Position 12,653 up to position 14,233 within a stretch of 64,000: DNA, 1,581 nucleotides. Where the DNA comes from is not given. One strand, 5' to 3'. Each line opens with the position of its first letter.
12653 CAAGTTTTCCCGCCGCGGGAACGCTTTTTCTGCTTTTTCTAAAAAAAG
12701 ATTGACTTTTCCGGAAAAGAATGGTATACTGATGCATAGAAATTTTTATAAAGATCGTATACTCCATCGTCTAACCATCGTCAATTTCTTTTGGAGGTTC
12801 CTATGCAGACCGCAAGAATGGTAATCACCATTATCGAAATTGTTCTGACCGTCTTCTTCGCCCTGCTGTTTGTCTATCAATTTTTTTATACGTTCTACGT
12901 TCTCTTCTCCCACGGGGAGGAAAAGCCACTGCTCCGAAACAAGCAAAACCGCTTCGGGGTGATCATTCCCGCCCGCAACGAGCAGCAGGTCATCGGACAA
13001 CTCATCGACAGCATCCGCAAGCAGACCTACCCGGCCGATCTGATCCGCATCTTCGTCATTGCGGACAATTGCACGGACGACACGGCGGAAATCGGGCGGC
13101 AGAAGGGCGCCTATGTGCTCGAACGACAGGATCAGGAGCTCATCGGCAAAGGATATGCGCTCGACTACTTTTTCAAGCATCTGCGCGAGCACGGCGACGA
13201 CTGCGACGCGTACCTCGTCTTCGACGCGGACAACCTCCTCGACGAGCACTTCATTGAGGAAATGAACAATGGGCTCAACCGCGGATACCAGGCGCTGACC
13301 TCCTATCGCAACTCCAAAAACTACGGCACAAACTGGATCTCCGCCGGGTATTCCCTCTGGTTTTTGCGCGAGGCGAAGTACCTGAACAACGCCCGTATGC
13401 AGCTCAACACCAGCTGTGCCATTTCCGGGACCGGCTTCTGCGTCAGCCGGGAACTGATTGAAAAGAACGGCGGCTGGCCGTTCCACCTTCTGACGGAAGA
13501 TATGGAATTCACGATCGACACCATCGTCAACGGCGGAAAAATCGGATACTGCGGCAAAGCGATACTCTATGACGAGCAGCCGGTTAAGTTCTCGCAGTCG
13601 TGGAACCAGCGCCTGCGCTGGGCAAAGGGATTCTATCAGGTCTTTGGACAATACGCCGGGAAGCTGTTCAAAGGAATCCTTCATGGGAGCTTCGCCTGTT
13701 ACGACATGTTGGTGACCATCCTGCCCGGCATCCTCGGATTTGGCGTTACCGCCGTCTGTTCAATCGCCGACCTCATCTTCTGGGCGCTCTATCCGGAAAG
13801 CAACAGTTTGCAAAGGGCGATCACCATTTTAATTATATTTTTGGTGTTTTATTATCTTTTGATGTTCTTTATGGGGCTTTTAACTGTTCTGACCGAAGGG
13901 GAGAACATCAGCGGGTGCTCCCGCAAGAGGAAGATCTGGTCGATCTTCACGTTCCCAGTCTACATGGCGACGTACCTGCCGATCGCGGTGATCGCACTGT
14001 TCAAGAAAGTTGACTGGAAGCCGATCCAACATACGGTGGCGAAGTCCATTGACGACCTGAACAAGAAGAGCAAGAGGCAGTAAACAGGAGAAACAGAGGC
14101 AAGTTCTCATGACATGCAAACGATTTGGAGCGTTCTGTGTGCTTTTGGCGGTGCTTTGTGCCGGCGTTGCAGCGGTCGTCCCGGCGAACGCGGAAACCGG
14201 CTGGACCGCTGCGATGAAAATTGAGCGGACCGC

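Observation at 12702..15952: Minimal synthase-type exopolysaccharide operon: processive GT2 + double cohesin-like surface protein + polytopic membrane protein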

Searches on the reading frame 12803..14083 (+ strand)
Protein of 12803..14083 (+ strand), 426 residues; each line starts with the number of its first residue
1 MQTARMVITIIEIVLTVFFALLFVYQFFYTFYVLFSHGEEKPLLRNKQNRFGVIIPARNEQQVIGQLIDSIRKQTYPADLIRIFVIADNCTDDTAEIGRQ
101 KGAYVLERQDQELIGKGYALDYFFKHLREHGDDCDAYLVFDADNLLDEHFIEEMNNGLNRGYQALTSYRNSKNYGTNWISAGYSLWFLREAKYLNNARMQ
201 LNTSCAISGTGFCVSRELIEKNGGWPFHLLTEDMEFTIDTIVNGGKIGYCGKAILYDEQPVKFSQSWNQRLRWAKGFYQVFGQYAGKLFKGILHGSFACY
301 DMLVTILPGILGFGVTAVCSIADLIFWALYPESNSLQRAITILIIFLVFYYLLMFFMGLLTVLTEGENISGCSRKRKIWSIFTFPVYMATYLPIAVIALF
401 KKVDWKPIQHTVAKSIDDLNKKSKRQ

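Call 3: search_protein_families(library=pfam, proteins=[window:12803-14083:+], max_evalue=1)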
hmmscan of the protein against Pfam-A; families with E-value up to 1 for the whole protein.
window:12803-14083:+ (426 aa): 7 families
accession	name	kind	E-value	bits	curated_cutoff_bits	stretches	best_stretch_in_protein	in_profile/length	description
PF13641.12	Glyco_tranf_2_3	-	1.3e-23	84.6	27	1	51-276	3-230/230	Glycosyltransferase like family 2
PF13632.12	Glyco_trans_2_3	-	1.5e-20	74.3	27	1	138-353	3-192/198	Glycosyl transferase family group 2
PF00535.33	Glycos_transf_2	-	3.8e-14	53.4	23.3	1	53-220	2-165/168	Glycosyl transferase family 2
PF13704.12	Glyco_tranf_2_4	-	7.7e-05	23.6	27.5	1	58-152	1-90/98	Glycosyl transferase family 2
PF13506.12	Glyco_transf_21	-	0.012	15.5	21.7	1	135-275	32-174/174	Glycosyl transferase family 21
PF03552.20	Cellulose_synt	-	0.029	13.3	24.7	1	222-383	414-576/722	Cellulose synthase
PF03452.20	Anp1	-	0.16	11.8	28.8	1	46-95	18-69/263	Anp1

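Call 4: search_protein_families(library=ncbifam, proteins=[window:12803-14083:+], max_evalue=1)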
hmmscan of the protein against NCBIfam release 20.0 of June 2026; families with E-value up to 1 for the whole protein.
window:12803-14083:+ (426 aa): 20 families
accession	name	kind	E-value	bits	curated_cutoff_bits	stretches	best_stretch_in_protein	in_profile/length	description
NF041865.1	EpsU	equivalog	6e-37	127.6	700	1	30-305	19-294/394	exopolysaccharide biosynthesis GT2 family glycosyltransferase EpsU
TIGR03937.1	PgaC_IcaA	equivalog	4.1e-16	58.9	422.3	1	18-360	11-352/407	poly-beta-1,6-N-acetyl-D-glucosamine synthase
NF053846.1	glyco_with_XrtP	equivalog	7.8e-15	54.5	520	2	17-154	7-154/440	XrtP-associated glycosyltransferase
TIGR03111.1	glyc2_xrt_Gpos1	hypoth_equivalog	2.4e-11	43.1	363.95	2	200-404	208-409/439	TIGR03111 family XrtG-associated glycosyltransferase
TIGR03469.1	HpnB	hypoth_equivalog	4e-11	42.5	379.25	1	10-110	4-103/386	hopene-associated glycosyltransferase HpnB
TIGR03030.1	CelA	equivalog_domain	1e-09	37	699.1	1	213-286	313-386/714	UDP-forming cellulose synthase catalytic subunit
TIGR04182.1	glyco_TIGR04182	equivalog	1.1e-09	38.2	325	1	53-162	4-101/293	S-layer glycoprotein N-glycosyltransferase AglJ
NF010496.0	PRK13915.1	equivalog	5.1e-09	35.6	262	1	47-110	29-93/307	glucosyl-3-phosphoglycerate synthase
TIGR04283.1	glyco_like_mftF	equivalog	4.9e-08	32.8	182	1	53-255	3-183/221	TIGR04283 family arsenosugar biosynthesis glycosyltransferase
NF058614.1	PPMAGASynPpgS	equivalog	9.4e-06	25.2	370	1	53-144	4-87/226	polyprenyl-phospho-N-acetylgalactosaminyl synthase PpgS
TIGR04242.1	nodulat_NodC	equivalog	5.3e-05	22.3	550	1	13-95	9-94/395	chitooligosaccharide synthase NodC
NF041391.1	DPhHxTase_Halo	equivalog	7.9e-05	21.7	375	1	58-165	4-100/213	dolichyl-phosphate hexose transferase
TIGR03965.1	mycofact_glyco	equivalog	0.00019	20.5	280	1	42-97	67-122/467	mycofactocin biosynthesis glycosyltransferase MftF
NF041875.1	EPS_EpsD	equivalog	0.00047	19.7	370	1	53-269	3-218/325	exopolysaccharide biosynthesis glycosyltransferase EpsD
NF008558.0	PRK11498.1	equivalog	0.00068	17.6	992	1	211-309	435-534/872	UDP-forming cellulose synthase catalytic subunit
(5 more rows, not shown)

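Call 10: list_cluster_members(proteins=[window:12803-14083:+, window:14109-15377:+, window:15374-15952:+])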
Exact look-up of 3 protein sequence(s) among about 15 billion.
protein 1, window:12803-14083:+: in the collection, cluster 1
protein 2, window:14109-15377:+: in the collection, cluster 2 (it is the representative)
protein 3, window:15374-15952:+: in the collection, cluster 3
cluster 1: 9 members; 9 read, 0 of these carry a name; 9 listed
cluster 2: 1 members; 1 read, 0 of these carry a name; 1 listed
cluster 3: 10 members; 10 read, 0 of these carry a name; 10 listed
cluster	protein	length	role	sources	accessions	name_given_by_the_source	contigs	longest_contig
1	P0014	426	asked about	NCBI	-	-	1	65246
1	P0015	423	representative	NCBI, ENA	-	-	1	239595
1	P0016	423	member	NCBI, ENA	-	-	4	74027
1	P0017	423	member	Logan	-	-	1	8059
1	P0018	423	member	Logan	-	-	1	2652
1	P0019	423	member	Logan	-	-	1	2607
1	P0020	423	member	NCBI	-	-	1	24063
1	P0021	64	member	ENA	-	-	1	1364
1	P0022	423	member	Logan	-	-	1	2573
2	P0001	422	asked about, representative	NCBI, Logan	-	-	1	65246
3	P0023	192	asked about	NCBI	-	-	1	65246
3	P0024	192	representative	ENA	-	-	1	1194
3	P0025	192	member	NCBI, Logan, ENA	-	-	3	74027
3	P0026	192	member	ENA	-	-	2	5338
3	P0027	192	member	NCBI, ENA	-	-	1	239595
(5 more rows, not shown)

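Call 15: search_solved_structures(query=window:12803-14083:+, max_evalue=0.01, show_alignments=2)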
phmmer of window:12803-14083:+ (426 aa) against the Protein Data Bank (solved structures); distinct sequences matched with E-value up to 0.01: 7.
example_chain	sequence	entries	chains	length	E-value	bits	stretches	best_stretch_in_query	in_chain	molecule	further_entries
5ej1_A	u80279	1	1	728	0.00012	24.4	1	209-282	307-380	Putative cellulose synthase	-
4hg6_A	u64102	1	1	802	0.00015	24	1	209-282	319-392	Cellulose Synthase Subunit A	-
4p00_A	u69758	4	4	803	0.00015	24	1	209-282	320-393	Cellulose Synthase A subunit | Cellulose Synthase subunit A | Putative cellulose synthase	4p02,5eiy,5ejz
6yv7_A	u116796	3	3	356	0.00021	23.6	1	49-127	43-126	Glycosyl transferase, family 2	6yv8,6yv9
6yv7_B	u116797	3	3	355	0.00022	23.5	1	49-127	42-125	Glycosyl transferase, family 2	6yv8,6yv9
5tze_C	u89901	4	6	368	0.0038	19.5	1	50-98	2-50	Glycosyl transferase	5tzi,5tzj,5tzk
5tz8_A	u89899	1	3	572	0.0066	18.7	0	50-98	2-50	Glycosyl transferase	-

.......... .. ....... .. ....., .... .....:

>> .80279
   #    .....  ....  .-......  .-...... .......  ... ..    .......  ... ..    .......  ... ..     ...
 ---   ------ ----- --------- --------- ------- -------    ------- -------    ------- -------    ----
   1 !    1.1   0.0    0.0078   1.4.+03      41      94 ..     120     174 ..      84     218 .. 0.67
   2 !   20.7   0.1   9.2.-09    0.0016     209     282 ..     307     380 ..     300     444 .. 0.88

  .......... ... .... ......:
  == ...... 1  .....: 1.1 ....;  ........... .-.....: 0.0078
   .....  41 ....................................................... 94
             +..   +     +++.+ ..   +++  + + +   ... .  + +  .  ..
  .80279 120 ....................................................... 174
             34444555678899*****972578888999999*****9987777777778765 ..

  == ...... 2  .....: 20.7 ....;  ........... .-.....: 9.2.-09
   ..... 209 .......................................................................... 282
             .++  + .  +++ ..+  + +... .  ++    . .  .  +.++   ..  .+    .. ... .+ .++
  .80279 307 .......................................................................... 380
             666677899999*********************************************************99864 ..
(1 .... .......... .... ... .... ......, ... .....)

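Call 20: find_homologous_proteins(query=window:12803-14083:+, max_evalue=1e-20)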
Query window:12803-14083:+ (426 aa): 7997 proteins with E <= 1e-20 among 8000 candidates; the best 120 are listed.
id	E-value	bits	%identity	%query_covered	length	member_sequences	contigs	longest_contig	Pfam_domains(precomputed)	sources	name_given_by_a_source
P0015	7.5e-268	906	92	99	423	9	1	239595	PF13632.13,PF13641.13,PF00535.33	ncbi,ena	-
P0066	9.9e-247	837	81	99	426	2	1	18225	PF13632.13,PF13641.13,PF00535.33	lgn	-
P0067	1.9e-237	806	78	100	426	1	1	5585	PF13632.13,PF13641.13,PF00535.33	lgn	-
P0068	2.9e-237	806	78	100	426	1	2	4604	PF13632.13,PF13641.13,PF00535.33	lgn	-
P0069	2.1e-236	803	78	100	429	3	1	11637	PF13632.13,PF13641.13,PF00535.33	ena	-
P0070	2.3e-235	799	77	99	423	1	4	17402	PF13632.13,PF13641.13,PF00535.33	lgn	-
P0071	2.4e-235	799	78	99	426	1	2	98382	PF13632.13,PF13641.13,PF00535.33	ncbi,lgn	-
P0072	8.1e-234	794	77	100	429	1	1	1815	PF13632.13,PF13641.13,PF00535.33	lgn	-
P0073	7.5e-232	788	78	100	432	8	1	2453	PF13632.13,PF13641.13,PF00535.33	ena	-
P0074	3.5e-231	786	77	99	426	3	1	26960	PF13632.13,PF13641.13,PF00535.33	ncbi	-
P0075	1.6e-229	780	76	99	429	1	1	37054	PF13632.13,PF13641.13,PF00535.33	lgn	-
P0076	9.2e-228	774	76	99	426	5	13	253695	PF13632.13,PF13641.13,PF00535.33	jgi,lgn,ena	-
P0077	2.0e-226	770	75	100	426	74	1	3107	PF13632.13,PF13641.13,PF00535.33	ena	-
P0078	1.0e-225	768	75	99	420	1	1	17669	PF13632.13,PF13641.13,PF00535.33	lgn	-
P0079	1.1e-225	768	76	99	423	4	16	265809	PF13632.13,PF13641.13,PF00535.33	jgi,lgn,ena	-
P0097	6.9e-166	571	56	100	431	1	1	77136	PF13632.13,PF13641.13,PF00535.33,PF13704.14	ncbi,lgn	-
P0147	7.4e-156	537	56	98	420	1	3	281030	PF13632.13,PF13641.13,PF00535.33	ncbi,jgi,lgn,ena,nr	ncbi:MAG TPA: N-acetylglucosaminyltransferase [Clostridiales bacterium]|nr:MAG: N-acetylglucosaminyl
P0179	1.4e-148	514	55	95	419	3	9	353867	PF13632.13,PF13641.13,PF00535.33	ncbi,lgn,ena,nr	ncbi:MAG: glycosyltransferase family 2 protein [Clostridia bacterium]|nr:glycosyltransferase family 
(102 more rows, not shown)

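Call 21: find_encoding_contigs(protein=P0147, flank=6000, max_places=3)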
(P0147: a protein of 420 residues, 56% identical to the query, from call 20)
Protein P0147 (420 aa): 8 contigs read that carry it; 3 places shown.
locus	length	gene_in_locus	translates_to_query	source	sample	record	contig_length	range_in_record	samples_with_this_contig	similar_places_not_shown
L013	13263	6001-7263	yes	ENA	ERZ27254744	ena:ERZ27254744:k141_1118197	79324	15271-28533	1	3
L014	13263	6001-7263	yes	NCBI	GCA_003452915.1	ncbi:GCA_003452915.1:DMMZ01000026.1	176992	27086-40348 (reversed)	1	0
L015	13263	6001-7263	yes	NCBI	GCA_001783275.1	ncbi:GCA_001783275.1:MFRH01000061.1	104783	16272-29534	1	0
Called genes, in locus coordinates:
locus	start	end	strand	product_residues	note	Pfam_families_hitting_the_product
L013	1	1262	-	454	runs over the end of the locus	PF01554:MatE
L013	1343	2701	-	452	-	PF05167:DUF711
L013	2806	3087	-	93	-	PF13740:ACT_6, PF01842:ACT (weak)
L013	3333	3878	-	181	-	PF12822:ECF_trnsprt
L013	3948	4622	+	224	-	PF00027:cNMP_binding, PF13545:HTH_Crp_2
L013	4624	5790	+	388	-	PF13527:Acetyltransf_9, PF17668:Acetyltransf_17 (faint), PF13530:SCP2_2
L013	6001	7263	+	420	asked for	PF00535:Glycos_transf_2, PF13641:Glyco_tranf_2_3, PF13632:Glyco_trans_2_3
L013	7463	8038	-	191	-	PF12710:HAD (faint), PF13419:HAD_2, PF00702:Hydrolase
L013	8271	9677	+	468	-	PF01336:tRNA_anti-codon, PF00152:tRNA-synt_2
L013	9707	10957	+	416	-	PF12897:Asp_aminotransf, PF00155:Aminotran_1_2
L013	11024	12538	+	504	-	PF01547:SBP_bac_1 (weak)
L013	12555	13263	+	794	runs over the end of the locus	PF00754:F5_F8_type_C, PF16147:DUF4855, PF17963:Big_9 (weak)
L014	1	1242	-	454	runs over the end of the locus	PF01554:MatE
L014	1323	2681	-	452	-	PF05167:DUF711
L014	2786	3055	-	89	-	PF01842:ACT (weak), PF13740:ACT_6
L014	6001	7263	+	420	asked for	PF00535:Glycos_transf_2, PF13641:Glyco_tranf_2_3, PF13632:Glyco_trans_2_3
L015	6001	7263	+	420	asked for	PF00535:Glycos_transf_2, PF13641:Glyco_tranf_2_3, PF13632:Glyco_trans_2_3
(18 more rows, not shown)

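Call 22: find_encoding_contigs(protein=P0179, flank=6000, max_places=3)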
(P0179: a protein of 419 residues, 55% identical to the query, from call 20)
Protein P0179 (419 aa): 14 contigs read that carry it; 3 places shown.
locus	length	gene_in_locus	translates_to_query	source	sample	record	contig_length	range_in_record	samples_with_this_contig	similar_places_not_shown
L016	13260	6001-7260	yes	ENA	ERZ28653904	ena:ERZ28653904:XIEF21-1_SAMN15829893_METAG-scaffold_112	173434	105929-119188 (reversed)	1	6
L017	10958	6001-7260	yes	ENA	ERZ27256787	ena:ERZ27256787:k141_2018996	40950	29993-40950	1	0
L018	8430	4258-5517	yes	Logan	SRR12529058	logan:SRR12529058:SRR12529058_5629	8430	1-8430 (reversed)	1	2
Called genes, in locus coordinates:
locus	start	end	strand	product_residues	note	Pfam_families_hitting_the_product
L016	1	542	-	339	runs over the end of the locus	PF00217:ATP-gua_Ptrans, PF27454:McsB_C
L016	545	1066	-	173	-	PF02151:UVR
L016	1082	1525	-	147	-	PF05848:CtsR, PF17727:CtsR_C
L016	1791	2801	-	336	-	PF06144:DNA_pol3_delta, PF21694:DNA_pol3_delta_C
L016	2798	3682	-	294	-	PF00753:Lactamase_B, PF12706:Lactamase_B_2 (weak)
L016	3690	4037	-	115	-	-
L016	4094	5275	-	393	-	PF12917:YfbR-like, PF13023:HD_3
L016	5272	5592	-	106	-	-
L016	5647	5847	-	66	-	-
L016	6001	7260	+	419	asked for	PF00535:Glycos_transf_2, PF13641:Glyco_tranf_2_3, PF13632:Glyco_trans_2_3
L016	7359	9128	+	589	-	PF01554:MatE (weak), PF01943:Polysacc_synt, PF03023:MurJ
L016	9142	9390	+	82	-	PF01479:S4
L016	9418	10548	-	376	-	PF01702:TGT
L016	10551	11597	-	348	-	PF02547:Queuosine_synth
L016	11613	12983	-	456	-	PF08486:SpoIID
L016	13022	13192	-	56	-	-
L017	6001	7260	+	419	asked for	PF00535:Glycos_transf_2, PF13641:Glyco_tranf_2_3, PF13632:Glyco_trans_2_3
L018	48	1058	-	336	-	PF06144:DNA_pol3_delta, PF21694:DNA_pol3_delta_C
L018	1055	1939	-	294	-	PF00753:Lactamase_B, PF12706:Lactamase_B_2 (weak)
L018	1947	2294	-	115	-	-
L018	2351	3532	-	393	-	PF12917:YfbR-like, PF13023:HD_3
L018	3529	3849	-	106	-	-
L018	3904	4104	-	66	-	-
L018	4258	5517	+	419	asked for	PF00535:Glycos_transf_2, PF13641:Glyco_tranf_2_3, PF13632:Glyco_trans_2_3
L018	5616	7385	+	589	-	PF01554:MatE (weak), PF01943:Polysacc_synt, PF03023:MurJ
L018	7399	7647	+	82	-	PF01479:S4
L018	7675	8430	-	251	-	?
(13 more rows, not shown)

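Call 23: find_encoding_contigs(protein=P0097, flank=6000, max_places=2)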
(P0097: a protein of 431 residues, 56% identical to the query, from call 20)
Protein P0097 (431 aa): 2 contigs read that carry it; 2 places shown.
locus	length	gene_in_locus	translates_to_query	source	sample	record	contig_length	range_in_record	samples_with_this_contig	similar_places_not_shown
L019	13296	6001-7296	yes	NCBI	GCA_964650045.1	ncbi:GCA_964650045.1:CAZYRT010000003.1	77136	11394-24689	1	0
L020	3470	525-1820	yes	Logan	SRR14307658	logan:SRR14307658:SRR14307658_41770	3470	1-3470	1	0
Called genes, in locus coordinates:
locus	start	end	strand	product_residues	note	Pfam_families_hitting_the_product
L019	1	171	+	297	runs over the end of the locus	PF00701:DHDPS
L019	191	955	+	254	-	PF01113:DapB_N, PF05173:DapB_C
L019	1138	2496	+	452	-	PF00285:Citrate_synt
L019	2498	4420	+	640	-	PF00330:Aconitase, PF00694:Aconitase_C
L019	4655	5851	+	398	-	PF00180:Iso_dh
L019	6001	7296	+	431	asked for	PF00535:Glycos_transf_2, PF13641:Glyco_tranf_2_3, PF13704:Glyco_tranf_2_4 (faint), PF13632:Glyco_trans_2_3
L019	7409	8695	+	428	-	PF00817:IMS, PF21999:IMS_HHH_1 (faint), PF11799:IMS_C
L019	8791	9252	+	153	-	PF02681:DUF212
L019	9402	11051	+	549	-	-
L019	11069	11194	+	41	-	-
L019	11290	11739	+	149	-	-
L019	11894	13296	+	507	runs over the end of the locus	PF02706:Wzz, PF10609:ParA, PF13614:AAA_31, PF01656:CbiA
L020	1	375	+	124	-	?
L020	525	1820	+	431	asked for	PF00535:Glycos_transf_2, PF13641:Glyco_tranf_2_3, PF13704:Glyco_tranf_2_4 (faint), PF13632:Glyco_trans_2_3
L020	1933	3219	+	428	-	PF00817:IMS, PF21999:IMS_HHH_1 (faint), PF11799:IMS_C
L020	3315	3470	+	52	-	?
